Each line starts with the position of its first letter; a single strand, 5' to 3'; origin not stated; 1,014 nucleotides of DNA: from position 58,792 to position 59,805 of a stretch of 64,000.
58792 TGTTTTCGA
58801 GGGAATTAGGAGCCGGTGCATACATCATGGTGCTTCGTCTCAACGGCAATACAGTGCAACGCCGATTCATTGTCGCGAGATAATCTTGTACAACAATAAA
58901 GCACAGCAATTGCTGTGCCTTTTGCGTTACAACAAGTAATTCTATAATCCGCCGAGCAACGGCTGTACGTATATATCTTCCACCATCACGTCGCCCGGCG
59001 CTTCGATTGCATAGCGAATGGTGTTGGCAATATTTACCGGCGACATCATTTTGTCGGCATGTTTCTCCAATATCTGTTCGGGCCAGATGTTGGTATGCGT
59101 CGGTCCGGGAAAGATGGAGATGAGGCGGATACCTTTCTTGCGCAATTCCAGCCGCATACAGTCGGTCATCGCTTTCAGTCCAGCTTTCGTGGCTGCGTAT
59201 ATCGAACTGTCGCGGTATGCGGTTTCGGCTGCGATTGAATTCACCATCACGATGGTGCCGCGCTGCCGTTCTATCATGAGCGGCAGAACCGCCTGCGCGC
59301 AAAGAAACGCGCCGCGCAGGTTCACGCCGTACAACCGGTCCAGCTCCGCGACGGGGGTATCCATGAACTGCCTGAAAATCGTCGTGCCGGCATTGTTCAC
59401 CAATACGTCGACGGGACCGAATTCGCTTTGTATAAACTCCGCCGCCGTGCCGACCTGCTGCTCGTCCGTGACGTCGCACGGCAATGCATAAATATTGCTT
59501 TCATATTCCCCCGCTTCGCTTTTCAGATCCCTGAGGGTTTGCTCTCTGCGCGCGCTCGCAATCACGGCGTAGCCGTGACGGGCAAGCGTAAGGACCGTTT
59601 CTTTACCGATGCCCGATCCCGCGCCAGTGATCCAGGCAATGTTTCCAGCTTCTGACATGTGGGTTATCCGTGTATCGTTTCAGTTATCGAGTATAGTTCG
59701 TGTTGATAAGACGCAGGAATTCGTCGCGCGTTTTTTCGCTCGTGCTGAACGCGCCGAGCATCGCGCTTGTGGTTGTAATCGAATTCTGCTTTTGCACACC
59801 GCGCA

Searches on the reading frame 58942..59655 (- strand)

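Call 68: search_protein_families(library=ncbifam, proteins=[window:58942-59655:-], max_evalue=0.00001)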
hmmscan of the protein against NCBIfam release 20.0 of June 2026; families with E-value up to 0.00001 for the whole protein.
window:58942-59655:- (237 aa): 221 families (the best 25 are shown)
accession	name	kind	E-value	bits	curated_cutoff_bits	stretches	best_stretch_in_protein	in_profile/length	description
NF005672.0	PRK07454.1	equivalog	4.1e-54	183.3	234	1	5-235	7-239/241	SDR family oxidoreductase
NF005806.0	PRK07666.1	equivalog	1.5e-48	165.1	286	1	4-225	7-229/239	3-ketoacyl-ACP reductase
NF005594.0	PRK07326.1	equivalog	3.5e-43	147.8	271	1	3-232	5-231/237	SDR family oxidoreductase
NF005495.0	PRK07109.1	subfamily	1e-42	146.6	264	1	6-218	10-229/334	SDR family oxidoreductase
NF004514.1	PRK05855.1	equivalog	1.2e-42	146.3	455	1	4-193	313-503/578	SDR family oxidoreductase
NF004791.0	PRK06138.1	equivalog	2.3e-42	145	312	1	4-202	5-201/252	SDR family oxidoreductase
NF004825.0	PRK06181.1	equivalog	1.5e-41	142.4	215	1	6-192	8-194/268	SDR family oxidoreductase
NF005559.1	PRK07231.1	subfamily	6.2e-41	140.5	215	1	3-198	3-198/249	glucose 1-dehydrogenase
NF005372.1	PRK06914.1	subfamily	1.2e-40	139.5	320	1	5-197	3-196/279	SDR family oxidoreductase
NF005067.0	PRK06484.1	equivalog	7.4e-40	137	713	1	4-202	9-207/524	short chain dehydrogenase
NF004826.0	PRK06182.1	subfamily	2.6e-39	135.2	305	1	5-191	5-184/274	oxidoreductase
NF004824.0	PRK06180.1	subfamily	3.2e-39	134.8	298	1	5-214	5-210/279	oxidoreductase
NF009093.0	PRK12429.1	subfamily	4.2e-39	134.4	258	1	4-215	5-216/259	3-hydroxybutyrate dehydrogenase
NF005854.0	PRK07775.1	equivalog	2.4e-38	132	260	1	7-191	13-197/274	SDR family oxidoreductase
TIGR01963.1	PHB_DH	subfamily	2.7e-38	131.7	307.05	1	6-206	3-203/255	3-hydroxybutyrate dehydrogenase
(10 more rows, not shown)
